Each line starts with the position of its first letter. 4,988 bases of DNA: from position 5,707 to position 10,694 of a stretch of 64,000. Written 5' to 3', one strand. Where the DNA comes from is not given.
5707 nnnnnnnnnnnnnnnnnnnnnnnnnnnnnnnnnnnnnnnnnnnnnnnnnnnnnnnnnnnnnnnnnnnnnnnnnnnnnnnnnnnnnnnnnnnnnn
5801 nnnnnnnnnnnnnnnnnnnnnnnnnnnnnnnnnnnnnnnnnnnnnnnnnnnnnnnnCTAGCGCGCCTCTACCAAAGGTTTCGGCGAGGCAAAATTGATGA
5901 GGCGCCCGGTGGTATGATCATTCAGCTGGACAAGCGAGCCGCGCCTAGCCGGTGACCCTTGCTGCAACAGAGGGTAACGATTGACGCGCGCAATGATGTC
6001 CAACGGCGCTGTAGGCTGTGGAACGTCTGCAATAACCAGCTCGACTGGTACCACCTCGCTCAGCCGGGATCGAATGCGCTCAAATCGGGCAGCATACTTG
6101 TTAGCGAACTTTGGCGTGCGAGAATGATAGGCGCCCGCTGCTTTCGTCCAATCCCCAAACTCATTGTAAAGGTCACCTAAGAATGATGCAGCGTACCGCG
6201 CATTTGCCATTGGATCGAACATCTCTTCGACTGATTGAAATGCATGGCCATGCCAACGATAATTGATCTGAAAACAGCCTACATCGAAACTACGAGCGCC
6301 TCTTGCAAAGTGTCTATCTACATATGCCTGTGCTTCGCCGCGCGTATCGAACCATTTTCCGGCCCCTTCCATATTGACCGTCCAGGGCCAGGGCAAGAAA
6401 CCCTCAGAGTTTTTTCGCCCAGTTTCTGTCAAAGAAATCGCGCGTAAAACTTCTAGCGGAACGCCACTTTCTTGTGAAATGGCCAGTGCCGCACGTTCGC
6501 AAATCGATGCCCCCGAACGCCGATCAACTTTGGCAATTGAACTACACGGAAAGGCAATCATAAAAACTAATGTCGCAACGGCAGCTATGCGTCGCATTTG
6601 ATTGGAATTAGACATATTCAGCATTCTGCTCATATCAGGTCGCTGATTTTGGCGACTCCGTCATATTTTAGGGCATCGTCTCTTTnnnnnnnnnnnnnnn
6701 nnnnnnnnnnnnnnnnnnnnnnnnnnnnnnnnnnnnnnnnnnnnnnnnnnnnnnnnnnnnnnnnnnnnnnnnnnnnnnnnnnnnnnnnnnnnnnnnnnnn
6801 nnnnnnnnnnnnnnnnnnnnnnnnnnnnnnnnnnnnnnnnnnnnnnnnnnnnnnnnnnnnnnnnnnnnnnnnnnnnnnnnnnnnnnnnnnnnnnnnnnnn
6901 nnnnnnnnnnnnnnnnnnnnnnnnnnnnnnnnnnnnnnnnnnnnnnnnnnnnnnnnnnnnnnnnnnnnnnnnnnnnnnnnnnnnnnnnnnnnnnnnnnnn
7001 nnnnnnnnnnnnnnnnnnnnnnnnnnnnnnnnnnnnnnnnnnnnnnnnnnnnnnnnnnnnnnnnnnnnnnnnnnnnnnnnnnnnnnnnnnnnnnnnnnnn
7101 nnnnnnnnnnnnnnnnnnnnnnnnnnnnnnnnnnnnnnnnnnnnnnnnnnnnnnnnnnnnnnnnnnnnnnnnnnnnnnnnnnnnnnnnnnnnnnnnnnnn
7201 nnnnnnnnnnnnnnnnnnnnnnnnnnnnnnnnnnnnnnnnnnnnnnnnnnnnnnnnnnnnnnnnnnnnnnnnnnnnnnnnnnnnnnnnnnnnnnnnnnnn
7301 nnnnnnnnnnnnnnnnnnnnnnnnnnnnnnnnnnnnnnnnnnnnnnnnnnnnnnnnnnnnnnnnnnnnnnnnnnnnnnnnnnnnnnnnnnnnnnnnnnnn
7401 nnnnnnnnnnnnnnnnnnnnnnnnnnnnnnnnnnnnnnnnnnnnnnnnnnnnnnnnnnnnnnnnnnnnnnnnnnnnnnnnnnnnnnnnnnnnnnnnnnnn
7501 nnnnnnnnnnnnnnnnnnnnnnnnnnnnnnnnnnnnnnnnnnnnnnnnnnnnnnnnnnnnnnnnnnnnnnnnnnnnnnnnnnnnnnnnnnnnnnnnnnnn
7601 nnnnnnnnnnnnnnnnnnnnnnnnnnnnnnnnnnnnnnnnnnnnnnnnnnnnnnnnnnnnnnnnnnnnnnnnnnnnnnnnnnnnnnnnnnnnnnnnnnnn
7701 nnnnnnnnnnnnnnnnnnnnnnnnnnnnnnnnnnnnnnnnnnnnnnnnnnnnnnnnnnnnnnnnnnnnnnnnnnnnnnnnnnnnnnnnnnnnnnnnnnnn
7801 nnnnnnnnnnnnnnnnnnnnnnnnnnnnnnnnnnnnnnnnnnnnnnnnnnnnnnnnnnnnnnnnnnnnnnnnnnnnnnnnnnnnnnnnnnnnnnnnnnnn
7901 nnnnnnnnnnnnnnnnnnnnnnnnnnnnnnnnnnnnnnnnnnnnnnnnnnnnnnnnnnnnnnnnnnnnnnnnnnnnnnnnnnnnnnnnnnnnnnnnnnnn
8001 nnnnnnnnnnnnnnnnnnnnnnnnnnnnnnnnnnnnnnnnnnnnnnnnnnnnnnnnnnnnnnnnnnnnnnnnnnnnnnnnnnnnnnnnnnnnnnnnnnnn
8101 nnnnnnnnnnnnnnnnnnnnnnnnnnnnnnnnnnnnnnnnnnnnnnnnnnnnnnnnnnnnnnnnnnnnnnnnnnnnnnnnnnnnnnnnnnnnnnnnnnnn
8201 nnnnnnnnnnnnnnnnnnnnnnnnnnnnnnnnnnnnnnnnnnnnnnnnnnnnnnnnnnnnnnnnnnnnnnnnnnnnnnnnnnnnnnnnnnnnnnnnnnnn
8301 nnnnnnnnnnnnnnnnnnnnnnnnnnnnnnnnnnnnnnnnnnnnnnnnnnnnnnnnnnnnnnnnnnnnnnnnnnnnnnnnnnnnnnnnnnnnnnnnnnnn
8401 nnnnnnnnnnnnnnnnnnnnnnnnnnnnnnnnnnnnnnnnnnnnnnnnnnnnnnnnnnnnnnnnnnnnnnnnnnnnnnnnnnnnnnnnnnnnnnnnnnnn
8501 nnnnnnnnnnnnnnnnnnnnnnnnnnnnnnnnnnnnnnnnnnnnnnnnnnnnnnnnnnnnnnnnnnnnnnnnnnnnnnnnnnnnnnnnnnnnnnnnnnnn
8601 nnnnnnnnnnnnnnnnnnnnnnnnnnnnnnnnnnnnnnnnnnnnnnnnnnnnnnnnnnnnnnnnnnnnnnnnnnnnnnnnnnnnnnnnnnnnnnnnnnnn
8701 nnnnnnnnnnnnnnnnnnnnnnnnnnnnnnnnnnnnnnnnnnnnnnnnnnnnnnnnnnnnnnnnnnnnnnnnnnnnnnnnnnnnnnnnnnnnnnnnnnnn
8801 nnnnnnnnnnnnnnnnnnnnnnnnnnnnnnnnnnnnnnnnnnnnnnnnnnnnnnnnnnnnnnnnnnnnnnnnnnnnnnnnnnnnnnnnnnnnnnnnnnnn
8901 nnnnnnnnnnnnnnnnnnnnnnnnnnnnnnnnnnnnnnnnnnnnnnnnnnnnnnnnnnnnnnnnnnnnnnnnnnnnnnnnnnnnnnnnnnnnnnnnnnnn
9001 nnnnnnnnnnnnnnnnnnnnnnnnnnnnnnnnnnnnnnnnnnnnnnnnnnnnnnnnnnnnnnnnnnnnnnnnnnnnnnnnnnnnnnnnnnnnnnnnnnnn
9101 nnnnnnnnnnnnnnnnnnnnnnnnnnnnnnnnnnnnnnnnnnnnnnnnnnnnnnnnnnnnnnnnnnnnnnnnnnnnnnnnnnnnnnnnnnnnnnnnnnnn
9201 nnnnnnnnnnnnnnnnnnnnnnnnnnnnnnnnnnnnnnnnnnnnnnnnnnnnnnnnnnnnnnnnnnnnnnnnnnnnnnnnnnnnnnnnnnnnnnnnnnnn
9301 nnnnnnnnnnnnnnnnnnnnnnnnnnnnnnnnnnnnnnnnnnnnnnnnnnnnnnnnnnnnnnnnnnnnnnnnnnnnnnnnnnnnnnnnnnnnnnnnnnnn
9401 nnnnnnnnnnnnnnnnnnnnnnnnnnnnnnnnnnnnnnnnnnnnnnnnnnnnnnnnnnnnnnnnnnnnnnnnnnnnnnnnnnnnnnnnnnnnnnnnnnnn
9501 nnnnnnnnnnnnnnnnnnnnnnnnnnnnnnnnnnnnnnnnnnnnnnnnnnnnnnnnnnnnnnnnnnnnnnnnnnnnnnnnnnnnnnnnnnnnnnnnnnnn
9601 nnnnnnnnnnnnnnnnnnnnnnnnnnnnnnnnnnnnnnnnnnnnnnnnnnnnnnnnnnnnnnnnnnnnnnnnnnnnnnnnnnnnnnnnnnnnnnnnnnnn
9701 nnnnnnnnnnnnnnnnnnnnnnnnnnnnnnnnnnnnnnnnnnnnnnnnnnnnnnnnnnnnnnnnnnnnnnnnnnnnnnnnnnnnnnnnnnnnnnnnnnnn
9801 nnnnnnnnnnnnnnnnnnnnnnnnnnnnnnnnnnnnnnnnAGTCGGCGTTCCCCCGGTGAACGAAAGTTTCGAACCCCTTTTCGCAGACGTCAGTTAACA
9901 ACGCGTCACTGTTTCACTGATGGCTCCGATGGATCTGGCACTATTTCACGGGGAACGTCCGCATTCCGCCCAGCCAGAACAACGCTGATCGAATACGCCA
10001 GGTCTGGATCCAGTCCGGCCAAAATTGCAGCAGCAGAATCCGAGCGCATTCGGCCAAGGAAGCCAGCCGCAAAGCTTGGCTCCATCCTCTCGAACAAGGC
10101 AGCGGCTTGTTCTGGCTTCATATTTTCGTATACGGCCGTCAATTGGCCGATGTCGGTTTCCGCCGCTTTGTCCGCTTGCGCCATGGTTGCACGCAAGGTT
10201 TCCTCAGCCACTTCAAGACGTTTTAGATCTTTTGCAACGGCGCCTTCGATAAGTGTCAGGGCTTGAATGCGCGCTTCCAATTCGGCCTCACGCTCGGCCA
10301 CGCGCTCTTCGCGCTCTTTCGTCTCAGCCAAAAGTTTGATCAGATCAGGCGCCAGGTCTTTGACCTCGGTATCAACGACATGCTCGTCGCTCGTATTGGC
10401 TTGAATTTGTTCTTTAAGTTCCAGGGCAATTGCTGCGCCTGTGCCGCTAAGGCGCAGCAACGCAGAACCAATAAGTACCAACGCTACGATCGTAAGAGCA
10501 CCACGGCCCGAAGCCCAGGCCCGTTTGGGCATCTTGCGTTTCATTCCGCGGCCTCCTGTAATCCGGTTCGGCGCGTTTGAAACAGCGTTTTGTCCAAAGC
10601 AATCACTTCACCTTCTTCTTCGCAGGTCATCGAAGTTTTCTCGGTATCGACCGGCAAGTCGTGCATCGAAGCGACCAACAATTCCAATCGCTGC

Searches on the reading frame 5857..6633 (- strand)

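Call 48: search_protein_families(library=pfam, proteins=[window:5857-6633:-], max_evalue=0.001)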
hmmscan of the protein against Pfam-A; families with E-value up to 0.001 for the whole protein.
window:5857-6633:- (258 aa): 2 families
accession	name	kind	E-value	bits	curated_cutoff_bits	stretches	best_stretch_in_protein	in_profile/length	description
PF01464.25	SLT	-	1.1e-07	31.9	21.3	1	114-171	34-96/117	Transglycosylase SLT domain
PF18896.5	SLT_3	-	0.00023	22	27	1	98-150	26-76/89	Lysozyme like domain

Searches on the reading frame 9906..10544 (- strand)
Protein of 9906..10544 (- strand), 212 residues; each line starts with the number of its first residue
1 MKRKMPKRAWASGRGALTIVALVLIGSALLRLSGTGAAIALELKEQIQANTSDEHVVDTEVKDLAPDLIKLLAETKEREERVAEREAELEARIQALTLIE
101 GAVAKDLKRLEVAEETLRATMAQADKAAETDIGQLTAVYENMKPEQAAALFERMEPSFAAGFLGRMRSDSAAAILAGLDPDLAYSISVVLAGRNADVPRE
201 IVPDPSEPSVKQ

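Call 48: search_protein_families(library=pfam, proteins=[window:9906-10544:-], max_evalue=0.001)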
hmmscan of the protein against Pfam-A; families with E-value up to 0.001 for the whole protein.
window:9906-10544:- (212 aa): 1 family
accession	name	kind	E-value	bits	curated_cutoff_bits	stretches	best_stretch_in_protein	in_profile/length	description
PF03448.22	MgtE_N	-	1.2e-06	29.4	25.9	1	128-185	11-68/102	MgtE intracellular N domain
